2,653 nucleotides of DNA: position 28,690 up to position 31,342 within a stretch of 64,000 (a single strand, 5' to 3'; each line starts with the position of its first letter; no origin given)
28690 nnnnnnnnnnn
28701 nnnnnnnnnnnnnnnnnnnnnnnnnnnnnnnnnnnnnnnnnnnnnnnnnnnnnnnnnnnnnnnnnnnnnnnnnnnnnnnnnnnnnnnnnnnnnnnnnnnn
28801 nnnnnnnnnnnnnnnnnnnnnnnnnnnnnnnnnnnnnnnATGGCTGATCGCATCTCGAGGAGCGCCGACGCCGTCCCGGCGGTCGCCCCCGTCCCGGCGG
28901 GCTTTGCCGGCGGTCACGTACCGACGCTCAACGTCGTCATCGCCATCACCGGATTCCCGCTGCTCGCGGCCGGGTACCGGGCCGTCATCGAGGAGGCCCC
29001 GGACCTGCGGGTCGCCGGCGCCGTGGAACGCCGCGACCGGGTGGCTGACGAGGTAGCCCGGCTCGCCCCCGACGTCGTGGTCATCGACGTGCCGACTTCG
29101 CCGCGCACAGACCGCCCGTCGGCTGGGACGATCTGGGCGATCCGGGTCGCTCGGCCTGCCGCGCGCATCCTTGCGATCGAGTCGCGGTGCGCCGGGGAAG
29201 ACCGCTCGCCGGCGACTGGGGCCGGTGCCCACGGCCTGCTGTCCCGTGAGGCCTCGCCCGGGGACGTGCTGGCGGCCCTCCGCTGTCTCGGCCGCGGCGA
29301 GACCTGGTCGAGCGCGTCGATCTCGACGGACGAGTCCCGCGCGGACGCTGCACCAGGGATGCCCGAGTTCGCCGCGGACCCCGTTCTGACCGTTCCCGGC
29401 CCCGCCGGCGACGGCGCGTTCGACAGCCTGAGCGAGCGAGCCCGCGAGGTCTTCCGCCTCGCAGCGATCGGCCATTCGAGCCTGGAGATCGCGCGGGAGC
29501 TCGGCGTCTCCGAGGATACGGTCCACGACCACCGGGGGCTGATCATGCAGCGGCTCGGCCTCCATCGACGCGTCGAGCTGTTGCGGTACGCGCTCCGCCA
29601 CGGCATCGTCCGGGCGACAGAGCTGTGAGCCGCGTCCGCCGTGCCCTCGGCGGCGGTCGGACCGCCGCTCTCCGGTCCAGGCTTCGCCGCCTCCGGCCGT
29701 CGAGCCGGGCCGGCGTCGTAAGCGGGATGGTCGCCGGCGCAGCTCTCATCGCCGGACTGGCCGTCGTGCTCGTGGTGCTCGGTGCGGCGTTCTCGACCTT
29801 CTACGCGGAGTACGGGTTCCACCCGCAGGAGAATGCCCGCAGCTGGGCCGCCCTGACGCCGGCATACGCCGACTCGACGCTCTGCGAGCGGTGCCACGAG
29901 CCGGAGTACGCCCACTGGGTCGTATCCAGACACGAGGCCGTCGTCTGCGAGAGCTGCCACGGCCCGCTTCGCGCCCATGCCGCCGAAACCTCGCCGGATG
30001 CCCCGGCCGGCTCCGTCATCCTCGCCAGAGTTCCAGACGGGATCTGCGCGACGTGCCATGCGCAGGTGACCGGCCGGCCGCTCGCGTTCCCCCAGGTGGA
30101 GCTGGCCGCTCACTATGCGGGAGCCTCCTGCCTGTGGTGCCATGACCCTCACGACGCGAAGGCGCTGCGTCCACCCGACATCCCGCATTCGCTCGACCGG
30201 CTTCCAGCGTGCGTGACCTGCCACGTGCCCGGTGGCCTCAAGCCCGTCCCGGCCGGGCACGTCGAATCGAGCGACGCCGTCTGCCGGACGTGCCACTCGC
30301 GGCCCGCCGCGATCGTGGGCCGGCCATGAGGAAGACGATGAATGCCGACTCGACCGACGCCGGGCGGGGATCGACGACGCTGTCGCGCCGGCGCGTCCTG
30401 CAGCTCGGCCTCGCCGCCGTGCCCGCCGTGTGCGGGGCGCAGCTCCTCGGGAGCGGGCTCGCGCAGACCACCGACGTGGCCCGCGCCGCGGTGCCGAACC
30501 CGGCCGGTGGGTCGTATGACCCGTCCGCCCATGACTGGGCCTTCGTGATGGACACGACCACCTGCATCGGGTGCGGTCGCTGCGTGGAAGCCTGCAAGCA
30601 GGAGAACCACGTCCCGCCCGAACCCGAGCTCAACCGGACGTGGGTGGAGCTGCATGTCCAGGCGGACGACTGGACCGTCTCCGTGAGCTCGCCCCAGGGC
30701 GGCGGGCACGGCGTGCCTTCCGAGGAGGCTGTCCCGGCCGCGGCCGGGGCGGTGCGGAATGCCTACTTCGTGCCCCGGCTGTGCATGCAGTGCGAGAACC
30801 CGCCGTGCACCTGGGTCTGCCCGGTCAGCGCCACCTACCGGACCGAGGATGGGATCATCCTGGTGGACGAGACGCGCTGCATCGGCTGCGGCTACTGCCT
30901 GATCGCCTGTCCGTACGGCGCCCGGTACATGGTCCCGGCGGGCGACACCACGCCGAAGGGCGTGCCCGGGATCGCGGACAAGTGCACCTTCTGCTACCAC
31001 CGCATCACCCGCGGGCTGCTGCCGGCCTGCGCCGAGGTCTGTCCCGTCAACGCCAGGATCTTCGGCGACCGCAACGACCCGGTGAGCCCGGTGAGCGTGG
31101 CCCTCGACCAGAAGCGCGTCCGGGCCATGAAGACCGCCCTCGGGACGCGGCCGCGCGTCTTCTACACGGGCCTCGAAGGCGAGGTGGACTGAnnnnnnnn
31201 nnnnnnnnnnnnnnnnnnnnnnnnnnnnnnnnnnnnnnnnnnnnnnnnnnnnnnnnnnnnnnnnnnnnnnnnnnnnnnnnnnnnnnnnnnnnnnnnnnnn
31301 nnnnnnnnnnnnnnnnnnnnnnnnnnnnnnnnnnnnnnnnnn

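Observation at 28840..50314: A ~21 kb, fully intact multihaem-cytochrome island that reads like a self-contained extracellular electron-transfer kit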

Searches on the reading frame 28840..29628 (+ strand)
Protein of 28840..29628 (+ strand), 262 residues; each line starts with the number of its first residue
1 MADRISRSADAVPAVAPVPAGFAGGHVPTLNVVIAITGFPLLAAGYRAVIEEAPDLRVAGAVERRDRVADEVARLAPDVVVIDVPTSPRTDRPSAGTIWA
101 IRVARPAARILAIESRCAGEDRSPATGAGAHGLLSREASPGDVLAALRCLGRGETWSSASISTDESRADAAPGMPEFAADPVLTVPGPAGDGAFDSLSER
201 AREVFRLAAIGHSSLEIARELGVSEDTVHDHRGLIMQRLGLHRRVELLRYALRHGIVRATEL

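Call 9: search_protein_families(library=pfam, proteins=[window:28840-29628:+], max_evalue=0.01)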
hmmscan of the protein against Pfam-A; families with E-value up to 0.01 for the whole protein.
window:28840-29628:+ (262 aa): 4 families
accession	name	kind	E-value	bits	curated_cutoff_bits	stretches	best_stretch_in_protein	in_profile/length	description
PF00196.25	GerE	-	1.6e-15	56.9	23.5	1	195-251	1-57/57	Bacterial regulatory proteins, luxR family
PF08281.18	Sigma70_r4_2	-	2.3e-06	27.6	25.7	1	193-231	7-46/54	Sigma-70, region 4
PF13384.12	HTH_23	-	5.4e-05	23.3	24.6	1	198-230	5-36/50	Homeodomain-like domain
PF04545.22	Sigma70_r4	-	0.00035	20.5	24.1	1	193-231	1-40/50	Sigma-70, region 4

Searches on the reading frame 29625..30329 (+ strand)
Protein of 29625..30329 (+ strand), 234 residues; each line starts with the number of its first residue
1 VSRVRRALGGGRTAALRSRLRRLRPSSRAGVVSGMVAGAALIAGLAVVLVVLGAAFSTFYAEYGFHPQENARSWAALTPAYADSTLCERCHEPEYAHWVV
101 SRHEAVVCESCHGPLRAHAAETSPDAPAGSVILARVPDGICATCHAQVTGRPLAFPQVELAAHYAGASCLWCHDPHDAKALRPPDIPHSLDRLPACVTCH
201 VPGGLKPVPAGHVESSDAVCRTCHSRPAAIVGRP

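Call 9: search_protein_families(library=pfam, proteins=[window:29625-30329:+], max_evalue=0.01)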
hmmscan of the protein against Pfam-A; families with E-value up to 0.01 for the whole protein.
window:29625-30329:+ (234 aa): 5 families
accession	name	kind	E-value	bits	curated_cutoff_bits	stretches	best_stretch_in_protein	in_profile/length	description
PF14522.11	Cytochrome_C7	-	2.7e-12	46.8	24.8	2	139-200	14-66/67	Cytochrome c7 and related cytochrome c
PF14537.11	Cytochrom_c3_2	-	9.4e-07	29.7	25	0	85-149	7-68/79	Cytochrome c3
PF09699.15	Paired_CXXCH_1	-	1.3e-06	28.4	20.6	1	195-226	8-38/41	Doubled CXXCH motif (Paired_CXXCH_1)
PF13435.11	Cytochrome_C554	-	2.2e-06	29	20.8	0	140-173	50-83/84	Cytochrome c554 and c-prime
PF22113.1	Mtrc-MtrF_II-IV_dom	-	0.00089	19.3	30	0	84-121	6-44/176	Outer membrane cytochrome MtrC/MtrF-like, domains II/IV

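Call 29: search_protein_families(library=ncbifam, proteins=[window:29625-30329:+], max_evalue=0.01)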
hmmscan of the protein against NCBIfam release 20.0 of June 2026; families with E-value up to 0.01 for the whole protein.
window:29625-30329:+ (234 aa): 7 families
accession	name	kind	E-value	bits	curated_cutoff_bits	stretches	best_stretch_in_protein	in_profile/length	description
NF041198.1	UshA_like_PCGU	equivalog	4.7e-09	35.3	275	1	105-147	472-510/519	UshA-like (seleno)protein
TIGR03508.1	decahem_SO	subfamily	6.8e-09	35.6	192.2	1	77-225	63-197/258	DmsE family decaheme c-type cytochrome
NF041028.1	decahem_GSU2203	exception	3.4e-07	29.8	325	1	84-225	36-182/317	GSU2203 family decaheme c-type cytochrome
TIGR03507.1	decahem_SO1788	subfamily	0.00066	18.3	209.3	0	61-119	140-195/672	OmcA/MtrC family decaheme c-type cytochrome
TIGR01905.1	paired_CXXCH_1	subfamily_domain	0.0017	18.2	25.2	0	166-179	6-19/41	doubled CXXCH domain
NF040886.1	cyt_C_like_Sec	equivalog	0.0027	16.3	250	1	47-109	7-70/423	multiheme c-type cytochrome (seleno)protein ExtKL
TIGR03153.1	cytochr_NrfH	equivalog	0.0034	17.5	134.2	0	81-116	25-63/138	cytochrome c nitrite reductase small subunit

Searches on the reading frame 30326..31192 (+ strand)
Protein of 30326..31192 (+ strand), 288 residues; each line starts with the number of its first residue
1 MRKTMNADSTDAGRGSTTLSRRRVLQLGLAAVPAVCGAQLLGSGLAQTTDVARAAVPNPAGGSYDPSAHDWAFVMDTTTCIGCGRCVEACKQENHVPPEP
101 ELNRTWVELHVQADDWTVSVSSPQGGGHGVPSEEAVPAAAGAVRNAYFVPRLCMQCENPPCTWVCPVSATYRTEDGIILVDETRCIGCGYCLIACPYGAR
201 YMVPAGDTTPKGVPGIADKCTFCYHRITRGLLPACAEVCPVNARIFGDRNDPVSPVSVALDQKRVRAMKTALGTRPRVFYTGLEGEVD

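Call 9: search_protein_families(library=pfam, proteins=[window:30326-31192:+], max_evalue=0.01)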
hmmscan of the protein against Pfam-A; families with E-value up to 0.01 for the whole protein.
window:30326-31192:+ (288 aa): 16 families
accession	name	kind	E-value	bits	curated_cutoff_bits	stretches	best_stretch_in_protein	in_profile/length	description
PF13247.11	Fer4_11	-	3.9e-21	75.6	26.2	1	146-249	3-100/100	4Fe-4S dicluster domain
PF12838.12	Fer4_7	-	2.5e-16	60.3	27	2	184-243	1-52/52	4Fe-4S dicluster domain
PF00037.32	Fer4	-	9.7e-15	54.1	21.1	2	179-200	2-23/24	4Fe-4S binding domain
PF13237.11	Fer4_10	-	1.6e-14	54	25.5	3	178-240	2-53/53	4Fe-4S dicluster domain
PF13187.11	Fer4_9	-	4.1e-13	49.6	27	3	153-199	2-51/52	4Fe-4S dicluster domain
PF12837.12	Fer4_6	-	1.4e-12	47.3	25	2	177-199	1-23/24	4Fe-4S binding domain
PF12797.12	Fer4_2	-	1.6e-12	46.9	24.5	2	177-197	2-22/22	4Fe-4S binding domain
PF14697.11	Fer4_21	-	7.9e-11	42.4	35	2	180-242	3-54/59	4Fe-4S dicluster domain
PF25160.1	LdpA_Fe-S-bd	-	3.8e-09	36.6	27.6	1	155-198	4-41/49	LdpA Fe-S cluster-binding domain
PF12798.12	Fer4_3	-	5.8e-09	36.5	27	1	185-199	1-15/15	4Fe-4S binding domain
PF13484.11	Fer4_16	-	2.6e-06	28.5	30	0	184-199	1-16/66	4Fe-4S double cluster binding domain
PF13534.11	Fer4_17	-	1e-05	26.4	22.2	0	184-200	1-17/61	4Fe-4S dicluster domain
PF13183.11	Fer4_8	-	1.6e-05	25.8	27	1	78-167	3-66/68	4Fe-4S dicluster domain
PF13459.11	Fer4_15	-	0.00057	21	22.4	0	74-91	2-19/66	4Fe-4S single cluster domain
PF17179.9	Fer4_22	-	0.0025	19.1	27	1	71-92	72-93/95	4Fe-4S dicluster domain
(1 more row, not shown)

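Call 29: search_protein_families(library=ncbifam, proteins=[window:30326-31192:+], max_evalue=0.01)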
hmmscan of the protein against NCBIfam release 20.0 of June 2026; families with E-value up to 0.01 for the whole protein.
window:30326-31192:+ (288 aa): 80 families (the best 25 are shown)
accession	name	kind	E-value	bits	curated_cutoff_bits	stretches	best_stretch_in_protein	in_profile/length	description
NF045797.1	DsrO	equivalog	5.6e-54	183.1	200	2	147-281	97-234/235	sulfate reduction electron transfer complex DsrMKJOP subunit DsrO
NF011569.0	PRK14993.1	equivalog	9.4e-50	169.3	416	2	143-284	90-225/244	tetrathionate reductase subunit TtrB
TIGR03149.1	cyt_nit_nrfC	equivalog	1.1e-41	142.6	377.6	2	148-280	89-215/225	cytochrome c nitrite reductase Fe-S protein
NF041715.1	arsenate_red_ArrB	equivalog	4.3e-36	124.6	450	3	206-280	149-224/233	arsenate respiratory reductase iron-sulfur subunit ArrB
NF008134.0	PRK10882.1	equivalog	2.9e-32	112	263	1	62-254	30-213/329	hydrogenase 2 operon protein HybA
NF041782.1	mnquin_red_QrcC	equivalog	1.6e-30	106.6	400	3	146-228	58-156/239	menaquinone reductase iron-sulfur cluster-binding subunit QrcC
TIGR03478.1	DMSO_red_II_bet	subfamily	4.3e-29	101.4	480.7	1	146-281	122-253/321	DMSO reductase family type II enzyme, iron-sulfur subunit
NF045715.1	sulf_resp_HmcB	equivalog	6e-29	101.1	420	1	53-253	19-202/307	sulfate respiration complex iron-sulfur protein HmcB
NF038355.1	FDH3_beta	equivalog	6.1e-29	101.3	240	2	152-223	53-121/180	formate dehydrogenase FDH3 subunit beta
TIGR02951.1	DMSO_dmsB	equivalog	7.4e-26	91.1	214.1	1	72-248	3-152/161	DMSO/selenate family reductase complex B subunit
NF042979.1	EthbenzDh_ebdB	equivalog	1.4e-25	90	740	1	140-281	138-275/354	ethylbenzene dehydrogenase subunit beta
TIGR01582.1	FDH-beta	equivalog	6.5e-21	74.7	334.7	1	152-254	92-187/283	formate dehydrogenase subunit beta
NF007658.0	PRK10330.1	equivalog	9e-20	70.9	260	1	151-251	56-159/181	electron transport protein HydN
TIGR01660.1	narH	equivalog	2.1e-16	59.4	524.05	1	148-246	178-269/492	nitrate reductase subunit beta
NF007382.0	PRK09898.1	equivalog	2.7e-16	59.7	213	1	134-200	104-171/208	ferredoxin-like protein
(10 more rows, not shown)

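Call 83: search_solved_structures(query=window:30326-31192:+, max_evalue=1e-10)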
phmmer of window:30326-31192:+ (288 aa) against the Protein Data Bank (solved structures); distinct sequences matched with E-value up to 1e-10: 20.
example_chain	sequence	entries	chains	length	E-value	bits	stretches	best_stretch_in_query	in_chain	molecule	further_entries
2vpw_B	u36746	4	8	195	4e-45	157.5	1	147-282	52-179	NRFC PROTEIN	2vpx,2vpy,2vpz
6cz7_B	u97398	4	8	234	6.8e-31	110.7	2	205-281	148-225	4Fe-4S ferredoxin, iron-sulfur binding domain protein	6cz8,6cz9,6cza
2ivf_B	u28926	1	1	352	8.2e-25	90.8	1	147-281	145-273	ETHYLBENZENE DEHYDROGENASE BETA-SUBUNIT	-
9vap_B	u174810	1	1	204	6.7e-22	81.2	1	150-249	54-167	4Fe-4S dicluster domain-containing protein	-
6lod_B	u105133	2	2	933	9.1e-22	80.8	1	61-200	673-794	Fe-S-cluster-containing hydrogenase components 1-like protein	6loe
4ydd_B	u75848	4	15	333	3.7e-20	75.5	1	144-281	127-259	DMSO reductase family type II enzyme, iron-sulfur subunit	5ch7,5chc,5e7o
6f0k_B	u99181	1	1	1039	3.9e-20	75.4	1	59-281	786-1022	Fe-S-cluster-containing hydrogenase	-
6btm_B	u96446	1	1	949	9.6e-19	70.8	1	67-200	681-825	Alternative Complex III subunit B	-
8k9e_B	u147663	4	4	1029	1.8e-17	66.7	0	146-232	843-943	Fe-S-cluster-containing hydrogenase components 1-like protein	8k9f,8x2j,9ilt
1q16_B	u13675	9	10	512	7.2e-16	61.4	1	147-247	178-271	Respiratory nitrate reductase 1 beta chain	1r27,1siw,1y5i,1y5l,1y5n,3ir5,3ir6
3egw_B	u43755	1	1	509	7.5e-16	61.3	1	147-247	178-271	Respiratory nitrate reductase 1 beta chain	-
1y4z_B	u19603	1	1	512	7.6e-16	61.3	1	147-247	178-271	Respiratory nitrate reductase 1 beta chain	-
1kqf_B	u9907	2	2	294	1.2e-15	60.6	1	70-254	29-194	FORMATE DEHYDROGENASE, NITRATE-INDUCIBLE, IRON-SULFUR SUBUNIT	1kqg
4v4c_B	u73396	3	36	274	3.4e-14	55.9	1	143-283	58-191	Pyrogallol hydroxytransferase small subunit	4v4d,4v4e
7b04_A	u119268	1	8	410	1.1e-13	54.2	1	146-281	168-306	Nitrite oxidoreductase subunit B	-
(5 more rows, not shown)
